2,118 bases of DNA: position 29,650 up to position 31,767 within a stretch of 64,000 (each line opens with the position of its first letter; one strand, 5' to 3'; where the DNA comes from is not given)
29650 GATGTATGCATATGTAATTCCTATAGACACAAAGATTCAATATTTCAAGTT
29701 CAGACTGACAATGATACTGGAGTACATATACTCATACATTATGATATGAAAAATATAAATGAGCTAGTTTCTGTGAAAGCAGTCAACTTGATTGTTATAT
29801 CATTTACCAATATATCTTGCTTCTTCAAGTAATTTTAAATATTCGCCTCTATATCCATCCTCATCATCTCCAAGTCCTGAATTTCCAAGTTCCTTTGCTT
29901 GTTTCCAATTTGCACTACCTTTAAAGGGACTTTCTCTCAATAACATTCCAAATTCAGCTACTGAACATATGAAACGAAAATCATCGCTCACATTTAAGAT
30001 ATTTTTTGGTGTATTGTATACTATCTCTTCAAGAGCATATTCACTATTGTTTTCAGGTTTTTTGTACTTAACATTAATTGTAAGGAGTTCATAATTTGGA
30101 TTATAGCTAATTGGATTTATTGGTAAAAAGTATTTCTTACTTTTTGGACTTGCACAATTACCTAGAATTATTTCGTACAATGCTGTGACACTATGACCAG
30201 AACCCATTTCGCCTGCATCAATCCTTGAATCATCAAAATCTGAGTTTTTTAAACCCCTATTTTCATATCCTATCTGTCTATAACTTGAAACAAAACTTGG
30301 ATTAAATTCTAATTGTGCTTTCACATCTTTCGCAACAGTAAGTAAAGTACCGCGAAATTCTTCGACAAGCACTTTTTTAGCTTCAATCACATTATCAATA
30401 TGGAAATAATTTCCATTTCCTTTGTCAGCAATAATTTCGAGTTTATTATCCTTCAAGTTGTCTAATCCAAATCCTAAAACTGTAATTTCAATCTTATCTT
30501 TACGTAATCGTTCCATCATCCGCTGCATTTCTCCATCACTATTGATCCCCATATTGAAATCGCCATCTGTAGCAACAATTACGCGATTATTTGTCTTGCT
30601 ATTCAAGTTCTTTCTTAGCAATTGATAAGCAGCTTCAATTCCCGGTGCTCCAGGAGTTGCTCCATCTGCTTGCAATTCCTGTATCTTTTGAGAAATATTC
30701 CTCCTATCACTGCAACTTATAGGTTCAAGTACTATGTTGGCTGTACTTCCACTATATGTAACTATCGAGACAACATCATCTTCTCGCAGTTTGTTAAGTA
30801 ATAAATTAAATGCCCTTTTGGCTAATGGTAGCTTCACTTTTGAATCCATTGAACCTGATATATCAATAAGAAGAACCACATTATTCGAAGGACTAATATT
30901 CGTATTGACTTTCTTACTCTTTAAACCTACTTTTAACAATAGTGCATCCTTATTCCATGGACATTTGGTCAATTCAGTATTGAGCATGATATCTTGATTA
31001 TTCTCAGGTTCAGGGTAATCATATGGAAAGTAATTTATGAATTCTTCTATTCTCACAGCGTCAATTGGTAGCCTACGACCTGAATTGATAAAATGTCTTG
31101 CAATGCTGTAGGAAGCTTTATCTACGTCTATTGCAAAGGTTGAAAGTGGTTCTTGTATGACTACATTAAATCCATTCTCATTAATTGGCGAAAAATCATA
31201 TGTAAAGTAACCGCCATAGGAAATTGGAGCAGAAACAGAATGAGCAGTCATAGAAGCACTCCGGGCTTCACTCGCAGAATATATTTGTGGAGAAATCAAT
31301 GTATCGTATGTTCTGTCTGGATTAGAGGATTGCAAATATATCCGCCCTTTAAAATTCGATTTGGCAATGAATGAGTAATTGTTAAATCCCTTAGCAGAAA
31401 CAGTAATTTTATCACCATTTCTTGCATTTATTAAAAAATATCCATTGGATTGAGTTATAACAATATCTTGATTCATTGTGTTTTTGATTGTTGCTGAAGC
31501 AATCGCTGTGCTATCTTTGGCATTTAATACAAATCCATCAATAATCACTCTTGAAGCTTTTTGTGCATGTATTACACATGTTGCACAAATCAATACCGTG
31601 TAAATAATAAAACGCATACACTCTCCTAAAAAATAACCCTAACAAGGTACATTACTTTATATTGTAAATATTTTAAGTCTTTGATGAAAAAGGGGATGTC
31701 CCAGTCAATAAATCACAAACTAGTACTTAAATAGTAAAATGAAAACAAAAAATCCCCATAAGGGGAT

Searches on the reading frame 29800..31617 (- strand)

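Call 4: search_protein_families(library=pfam, proteins=[window:29800-31617:-], max_evalue=0.01)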
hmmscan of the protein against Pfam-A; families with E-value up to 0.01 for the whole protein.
window:29800-31617:- (605 aa): 8 families
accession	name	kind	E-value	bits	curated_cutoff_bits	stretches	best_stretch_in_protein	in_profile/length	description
PF12034.13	YfbK_C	-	2.1e-55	188.2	25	1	423-601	1-182/184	Uncharacterized protein YfbK, C-terminal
PF12450.13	vWF_A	-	1.5e-34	118.3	25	1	141-228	6-93/94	von Willebrand factor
PF00092.34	VWA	-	2.5e-18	67.3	23.8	1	246-412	1-167/174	von Willebrand factor type A domain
PF13519.12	VWA_2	-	1.3e-14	55.2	27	1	247-352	1-106/107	von Willebrand factor type A domain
PF13768.12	VWA_3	-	2.5e-11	44.3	27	1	245-404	1-153/155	von Willebrand factor type A domain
PF13715.12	CarbopepD_reg_2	-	0.00078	19.9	32.2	1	26-86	1-63/88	CarboxypepD_reg-like domain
PF04285.18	DUF444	-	0.0015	18.1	27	1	231-275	229-274/418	Protein of unknown function (DUF444)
PF13620.12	CarboxypepD_reg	-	0.0055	17.5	32.3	0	26-81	2-62/82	Carboxypeptidase regulatory-like domain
